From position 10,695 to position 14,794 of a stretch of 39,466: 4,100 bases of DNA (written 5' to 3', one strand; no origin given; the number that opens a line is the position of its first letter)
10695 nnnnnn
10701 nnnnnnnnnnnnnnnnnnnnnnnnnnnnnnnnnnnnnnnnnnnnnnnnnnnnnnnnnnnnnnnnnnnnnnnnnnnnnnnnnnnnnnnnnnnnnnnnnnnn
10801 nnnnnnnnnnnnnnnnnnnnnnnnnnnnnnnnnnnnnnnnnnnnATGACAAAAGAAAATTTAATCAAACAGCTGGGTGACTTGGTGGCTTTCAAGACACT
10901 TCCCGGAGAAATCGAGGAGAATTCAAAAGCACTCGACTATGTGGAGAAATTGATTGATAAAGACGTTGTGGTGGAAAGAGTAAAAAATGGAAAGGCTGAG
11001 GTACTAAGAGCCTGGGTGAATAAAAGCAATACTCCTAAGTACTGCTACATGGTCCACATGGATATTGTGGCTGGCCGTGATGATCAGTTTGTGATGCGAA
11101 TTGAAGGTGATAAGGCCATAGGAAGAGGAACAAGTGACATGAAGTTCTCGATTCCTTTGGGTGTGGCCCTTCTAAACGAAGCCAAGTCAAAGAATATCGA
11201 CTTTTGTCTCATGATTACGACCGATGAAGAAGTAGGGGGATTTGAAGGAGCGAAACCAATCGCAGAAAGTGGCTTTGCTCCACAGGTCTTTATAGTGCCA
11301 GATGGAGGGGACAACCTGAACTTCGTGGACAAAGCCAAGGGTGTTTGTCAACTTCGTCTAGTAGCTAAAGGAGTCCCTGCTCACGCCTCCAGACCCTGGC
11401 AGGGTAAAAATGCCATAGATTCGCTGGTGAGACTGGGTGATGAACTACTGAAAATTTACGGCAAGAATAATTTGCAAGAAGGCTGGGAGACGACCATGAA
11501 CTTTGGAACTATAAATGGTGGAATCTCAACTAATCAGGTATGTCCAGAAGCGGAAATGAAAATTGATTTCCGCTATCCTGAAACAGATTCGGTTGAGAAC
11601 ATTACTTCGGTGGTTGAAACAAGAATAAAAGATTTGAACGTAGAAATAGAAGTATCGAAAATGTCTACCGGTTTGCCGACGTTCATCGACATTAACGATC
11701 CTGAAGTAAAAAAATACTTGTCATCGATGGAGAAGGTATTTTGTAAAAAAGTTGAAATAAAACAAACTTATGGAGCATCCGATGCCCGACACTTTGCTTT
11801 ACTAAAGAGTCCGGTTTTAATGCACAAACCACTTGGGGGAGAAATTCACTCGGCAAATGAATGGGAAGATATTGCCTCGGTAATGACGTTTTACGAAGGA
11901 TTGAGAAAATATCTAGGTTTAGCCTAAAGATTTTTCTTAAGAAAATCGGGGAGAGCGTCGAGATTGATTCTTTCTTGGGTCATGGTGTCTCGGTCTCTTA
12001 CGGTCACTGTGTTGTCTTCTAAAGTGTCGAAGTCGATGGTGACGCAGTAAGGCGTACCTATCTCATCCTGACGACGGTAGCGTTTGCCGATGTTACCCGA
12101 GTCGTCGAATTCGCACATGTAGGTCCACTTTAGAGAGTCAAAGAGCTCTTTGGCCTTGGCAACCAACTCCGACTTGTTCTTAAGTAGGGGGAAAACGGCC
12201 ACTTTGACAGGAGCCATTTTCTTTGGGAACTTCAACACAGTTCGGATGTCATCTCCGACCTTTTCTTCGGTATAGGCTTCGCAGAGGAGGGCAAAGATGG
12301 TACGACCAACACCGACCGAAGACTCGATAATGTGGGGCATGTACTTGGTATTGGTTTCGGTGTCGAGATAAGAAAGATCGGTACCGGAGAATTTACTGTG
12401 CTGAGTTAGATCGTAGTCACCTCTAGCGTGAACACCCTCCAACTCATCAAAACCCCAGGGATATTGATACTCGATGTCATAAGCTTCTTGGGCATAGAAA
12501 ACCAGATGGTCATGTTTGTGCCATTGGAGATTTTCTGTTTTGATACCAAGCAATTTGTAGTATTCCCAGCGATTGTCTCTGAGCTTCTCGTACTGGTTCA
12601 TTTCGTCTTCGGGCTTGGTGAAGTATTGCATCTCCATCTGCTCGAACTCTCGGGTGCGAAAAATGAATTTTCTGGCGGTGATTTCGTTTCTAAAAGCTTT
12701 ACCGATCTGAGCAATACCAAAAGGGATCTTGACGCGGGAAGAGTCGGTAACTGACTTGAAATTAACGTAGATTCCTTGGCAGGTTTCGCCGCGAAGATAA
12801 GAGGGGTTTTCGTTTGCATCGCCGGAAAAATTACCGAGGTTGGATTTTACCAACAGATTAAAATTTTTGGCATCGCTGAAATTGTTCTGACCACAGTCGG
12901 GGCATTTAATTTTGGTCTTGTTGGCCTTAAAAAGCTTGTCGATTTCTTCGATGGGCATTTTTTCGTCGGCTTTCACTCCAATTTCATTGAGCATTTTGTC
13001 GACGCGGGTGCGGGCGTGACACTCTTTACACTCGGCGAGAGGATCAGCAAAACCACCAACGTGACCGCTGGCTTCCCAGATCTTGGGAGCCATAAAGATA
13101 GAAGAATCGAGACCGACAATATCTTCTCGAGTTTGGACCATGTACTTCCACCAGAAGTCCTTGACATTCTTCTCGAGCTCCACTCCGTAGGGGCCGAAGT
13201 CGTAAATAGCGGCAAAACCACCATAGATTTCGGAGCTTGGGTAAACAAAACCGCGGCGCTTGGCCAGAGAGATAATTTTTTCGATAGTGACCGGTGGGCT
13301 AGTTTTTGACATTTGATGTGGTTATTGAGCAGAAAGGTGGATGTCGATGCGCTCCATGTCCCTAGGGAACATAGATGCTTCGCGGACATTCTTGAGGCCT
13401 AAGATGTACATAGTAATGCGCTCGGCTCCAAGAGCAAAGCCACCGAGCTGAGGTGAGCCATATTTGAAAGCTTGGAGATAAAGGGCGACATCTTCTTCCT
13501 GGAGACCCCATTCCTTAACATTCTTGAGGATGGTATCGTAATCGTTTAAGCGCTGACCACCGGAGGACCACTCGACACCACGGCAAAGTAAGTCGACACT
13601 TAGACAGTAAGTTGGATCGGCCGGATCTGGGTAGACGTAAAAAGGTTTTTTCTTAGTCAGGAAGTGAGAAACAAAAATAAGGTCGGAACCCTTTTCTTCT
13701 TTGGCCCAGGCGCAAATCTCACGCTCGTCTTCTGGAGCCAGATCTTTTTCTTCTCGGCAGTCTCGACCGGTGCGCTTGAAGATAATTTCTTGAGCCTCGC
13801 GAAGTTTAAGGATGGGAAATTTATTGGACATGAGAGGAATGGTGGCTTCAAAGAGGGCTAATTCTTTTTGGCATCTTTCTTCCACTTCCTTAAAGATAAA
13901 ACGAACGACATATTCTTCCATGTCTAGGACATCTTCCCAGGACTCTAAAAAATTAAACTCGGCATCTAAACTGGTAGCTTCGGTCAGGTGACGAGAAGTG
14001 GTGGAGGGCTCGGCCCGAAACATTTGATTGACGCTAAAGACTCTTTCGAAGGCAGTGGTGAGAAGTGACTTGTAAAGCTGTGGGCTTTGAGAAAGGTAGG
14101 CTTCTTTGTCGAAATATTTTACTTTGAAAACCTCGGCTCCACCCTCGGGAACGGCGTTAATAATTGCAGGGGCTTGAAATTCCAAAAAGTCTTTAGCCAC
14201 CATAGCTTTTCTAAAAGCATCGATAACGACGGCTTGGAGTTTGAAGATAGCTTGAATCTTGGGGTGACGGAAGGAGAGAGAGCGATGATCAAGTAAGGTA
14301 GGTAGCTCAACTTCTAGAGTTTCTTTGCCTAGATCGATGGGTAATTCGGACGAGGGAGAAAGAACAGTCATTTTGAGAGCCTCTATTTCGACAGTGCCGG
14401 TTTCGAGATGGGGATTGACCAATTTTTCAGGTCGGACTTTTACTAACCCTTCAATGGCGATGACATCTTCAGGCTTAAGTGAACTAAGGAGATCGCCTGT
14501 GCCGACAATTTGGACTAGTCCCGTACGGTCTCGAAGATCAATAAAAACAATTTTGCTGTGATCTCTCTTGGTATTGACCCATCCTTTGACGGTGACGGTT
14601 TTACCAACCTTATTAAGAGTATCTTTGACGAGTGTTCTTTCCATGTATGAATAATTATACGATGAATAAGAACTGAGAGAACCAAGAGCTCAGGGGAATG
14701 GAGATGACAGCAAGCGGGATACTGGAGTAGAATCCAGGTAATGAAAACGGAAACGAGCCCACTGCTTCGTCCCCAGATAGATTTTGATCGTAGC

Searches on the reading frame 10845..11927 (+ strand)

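Call 9: search_protein_families(library=pfam, proteins=[window:10845-11927:+])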
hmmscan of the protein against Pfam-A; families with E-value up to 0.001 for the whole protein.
window:10845-11927:+ (360 aa): 2 families
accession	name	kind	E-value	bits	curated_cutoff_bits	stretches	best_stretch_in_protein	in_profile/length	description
PF07687.19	M20_dimer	-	5.2e-19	68.6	21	1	165-267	4-105/107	Peptidase dimerisation domain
PF01546.33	Peptidase_M20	-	9e-18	65.4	24.6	1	69-353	3-200/206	Peptidase family M20/M25/M40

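Call 11: search_protein_families(library=ncbifam, proteins=[window:10845-11927:+], max_evalue=0.01)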
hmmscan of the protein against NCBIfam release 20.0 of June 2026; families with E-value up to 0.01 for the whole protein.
window:10845-11927:+ (360 aa): 46 families (the best 25 are shown)
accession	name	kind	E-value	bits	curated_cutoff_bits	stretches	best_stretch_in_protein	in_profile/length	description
NF006399.0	PRK08651.1-2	equivalog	2.9e-39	135.2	381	2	2-205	2-217/405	succinyl-diaminopimelate desuccinylase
TIGR01910.1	DapE-ArgE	subfamily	3.8e-36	125.1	217.6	1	8-347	2-368/373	ArgE/DapE family deacylase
NF009557.0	PRK13009.1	equivalog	1.6e-28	99.9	284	1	26-349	22-363/377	succinyl-diaminopimelate desuccinylase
NF006365.0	PRK08588.1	subfamily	4.7e-26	92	289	1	1-347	4-367/383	succinyl-diaminopimelate desuccinylase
NF005602.0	PRK07338.1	equivalog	4.9e-25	87.9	357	1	15-346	51-385/409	hydrolase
TIGR01900.1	dapE-gram_pos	equivalog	6.9e-25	87.7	304.2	1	19-357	15-350/351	succinyl-diaminopimelate desuccinylase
NF005710.0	PRK07522.1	subfamily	3.3e-24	85.8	412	1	4-272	8-295/391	acetylornithine deacetylase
NF006400.0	PRK08651.1-3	equivalog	1.4e-22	80.1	374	1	64-349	84-395/410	succinyl-diaminopimelate desuccinylase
TIGR01246.1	dapE_proteo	equivalog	9.2e-22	77.5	361.8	1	26-348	18-358/370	succinyl-diaminopimelate desuccinylase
TIGR01892.1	AcOrn-deacetyl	equivalog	3.6e-21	75.6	297.7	1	10-265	3-273/365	acetylornithine deacetylase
NF003474.0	PRK05111.1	equivalog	1.1e-20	73.9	460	1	78-304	92-326/383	acetylornithine deacetylase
NF006439.0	PRK08737.1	equivalog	1.5e-19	70.3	345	1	4-290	6-293/364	acetylornithine deacetylase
NF004788.0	PRK06133.1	subfamily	4.7e-18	65.3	349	1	3-347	43-400/417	glutamate carboxypeptidase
NF010589.0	PRK13983.1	equivalog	1.4e-17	63.8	333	1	35-347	51-396/409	M20 family metallo-hydrolase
NF006326.0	PRK08554.1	equivalog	5e-16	58.5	354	2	40-166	49-184/446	peptidase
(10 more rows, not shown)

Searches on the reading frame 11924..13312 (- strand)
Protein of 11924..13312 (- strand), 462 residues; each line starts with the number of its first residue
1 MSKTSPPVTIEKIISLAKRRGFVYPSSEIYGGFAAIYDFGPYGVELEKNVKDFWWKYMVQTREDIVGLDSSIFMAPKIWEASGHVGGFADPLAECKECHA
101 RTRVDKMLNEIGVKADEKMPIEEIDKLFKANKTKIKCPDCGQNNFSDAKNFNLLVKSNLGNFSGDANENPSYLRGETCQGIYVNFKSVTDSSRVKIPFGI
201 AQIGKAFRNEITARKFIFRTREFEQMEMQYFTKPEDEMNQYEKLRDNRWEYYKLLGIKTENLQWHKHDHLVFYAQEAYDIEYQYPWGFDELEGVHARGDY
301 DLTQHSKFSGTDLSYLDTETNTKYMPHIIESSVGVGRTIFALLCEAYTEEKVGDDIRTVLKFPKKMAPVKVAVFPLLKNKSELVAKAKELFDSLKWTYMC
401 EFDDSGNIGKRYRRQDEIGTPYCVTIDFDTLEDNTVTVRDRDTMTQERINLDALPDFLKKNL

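Call 9: search_protein_families(library=pfam, proteins=[window:11924-13312:-])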
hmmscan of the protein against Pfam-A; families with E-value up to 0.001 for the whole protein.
window:11924-13312:- (462 aa): 2 families
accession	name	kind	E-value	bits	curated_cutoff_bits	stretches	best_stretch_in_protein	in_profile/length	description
PF03129.25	HGTP_anticodon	-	1.5e-22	80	21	1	370-461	1-94/94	Anticodon binding domain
PF00587.30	tRNA-synt_2b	-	1.6e-16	61.3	29.3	1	165-343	5-176/179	tRNA synthetase class II core domain (G, H, P, S and T)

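Call 57: search_protein_families(library=ncbifam, proteins=[window:11924-13312:-], max_evalue=1e-10)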
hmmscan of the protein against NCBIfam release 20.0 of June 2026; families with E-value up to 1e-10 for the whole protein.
window:11924-13312:- (462 aa): 6 families
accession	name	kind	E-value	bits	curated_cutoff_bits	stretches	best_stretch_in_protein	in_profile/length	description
NF003211.1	PRK04173.1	equivalog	5.3e-184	612.3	312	1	11-457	2-453/454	glycine--tRNA ligase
TIGR00389.1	glyS_dimeric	equivalog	1.5e-146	489.2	243.3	3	10-248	3-235/565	glycine--tRNA ligase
NF011484.0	PRK14894.1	equivalog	6.8e-123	410.7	1050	3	125-352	95-338/539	glycine--tRNA ligase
NF008979.1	PRK12325.1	exception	2.4e-14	53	550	0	319-454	303-432/437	proline--tRNA ligase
NF006625.0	PRK09194.1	equivalog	1.1e-12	47.7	558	0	333-458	440-558/559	proline--tRNA ligase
NF003068.0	PRK03991.1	equivalog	4.9e-12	45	484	0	312-460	446-590/613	threonine--tRNA ligase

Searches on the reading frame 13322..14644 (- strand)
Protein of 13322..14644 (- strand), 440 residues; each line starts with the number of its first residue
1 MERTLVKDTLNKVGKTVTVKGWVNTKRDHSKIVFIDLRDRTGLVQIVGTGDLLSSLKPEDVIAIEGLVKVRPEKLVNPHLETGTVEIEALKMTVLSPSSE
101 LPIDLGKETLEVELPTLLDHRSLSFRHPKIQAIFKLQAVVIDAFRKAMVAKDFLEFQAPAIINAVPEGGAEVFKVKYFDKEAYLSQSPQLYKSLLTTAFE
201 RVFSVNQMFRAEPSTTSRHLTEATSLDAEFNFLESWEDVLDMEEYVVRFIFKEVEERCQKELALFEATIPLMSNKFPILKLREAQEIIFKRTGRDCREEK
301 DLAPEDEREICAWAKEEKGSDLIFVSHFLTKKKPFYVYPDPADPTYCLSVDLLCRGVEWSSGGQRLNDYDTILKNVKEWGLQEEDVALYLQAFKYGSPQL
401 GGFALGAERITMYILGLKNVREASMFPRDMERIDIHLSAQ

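Call 33: search_protein_families(library=pfam, proteins=[window:13322-14644:-])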
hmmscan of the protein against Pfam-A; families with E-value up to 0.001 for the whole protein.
window:13322-14644:- (440 aa): 2 families
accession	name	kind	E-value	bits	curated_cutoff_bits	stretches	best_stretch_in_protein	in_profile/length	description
PF00152.25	tRNA-synt_2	-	9e-71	238.9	25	1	116-429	4-307/308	tRNA synthetases class II (D, K and N)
PF01336.31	tRNA_anti-codon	-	1.8e-15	57.1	27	1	17-95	1-75/75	OB-fold nucleic acid binding domain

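Call 57: search_protein_families(library=ncbifam, proteins=[window:13322-14644:-], max_evalue=1e-10)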
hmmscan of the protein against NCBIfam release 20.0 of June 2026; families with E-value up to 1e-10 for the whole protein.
window:13322-14644:- (440 aa): 13 families
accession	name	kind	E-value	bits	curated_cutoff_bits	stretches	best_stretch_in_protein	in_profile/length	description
NF003483.0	PRK05159.1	equivalog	2.3e-134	448.6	353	1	1-433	3-436/438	aspartate--tRNA(Asn) ligase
TIGR00458.1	aspS_nondisc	equivalog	1.1e-109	367.3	368.4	1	12-433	10-426/428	aspartate--tRNA(Asn) ligase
NF003037.0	PRK03932.1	equivalog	2.9e-74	250.7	414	1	4-434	4-450/451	asparagine--tRNA ligase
TIGR00457.1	asnS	equivalog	4e-70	236.9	342.6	1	5-434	7-454/455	asparagine--tRNA ligase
NF001750.0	PRK00476.1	equivalog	1.1e-69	235.4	443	2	10-257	14-268/590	aspartate--tRNA ligase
TIGR00459.1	aspS_bact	equivalog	1.4e-61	208.6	373.85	2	10-267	12-263/586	aspartate--tRNA ligase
NF009460.0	PRK12820.1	equivalog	4.8e-43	147.3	1379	1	9-249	30-290/723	bifunctional aspartyl-tRNA synthetase/aspartyl/glutamyl-tRNA amidotransferase subunit C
NF005052.0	PRK06462.1-1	equivalog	1.4e-34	119.7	368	1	119-428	34-345/353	asparagine synthetase A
TIGR00499.1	lysS_bact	equivalog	1.9e-26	92.7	427.6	1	7-303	46-341/496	lysine--tRNA ligase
NF001756.1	PRK00484.1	subfamily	7.4e-25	87.6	468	1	7-428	44-484/488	lysine--tRNA ligase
NF005054.0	PRK06462.1-4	equivalog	2e-23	83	309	1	123-428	14-310/318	asparagine synthetase A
NF002821.0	PRK02983.1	equivalog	5.1e-19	67.8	742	1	10-229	655-875/1102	bifunctional lysylphosphatidylglycerol synthetase/lysine--tRNA ligase LysX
NF009101.0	PRK12445.1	subfamily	4.7e-15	55.1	1026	1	10-258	61-309/505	lysine--tRNA ligase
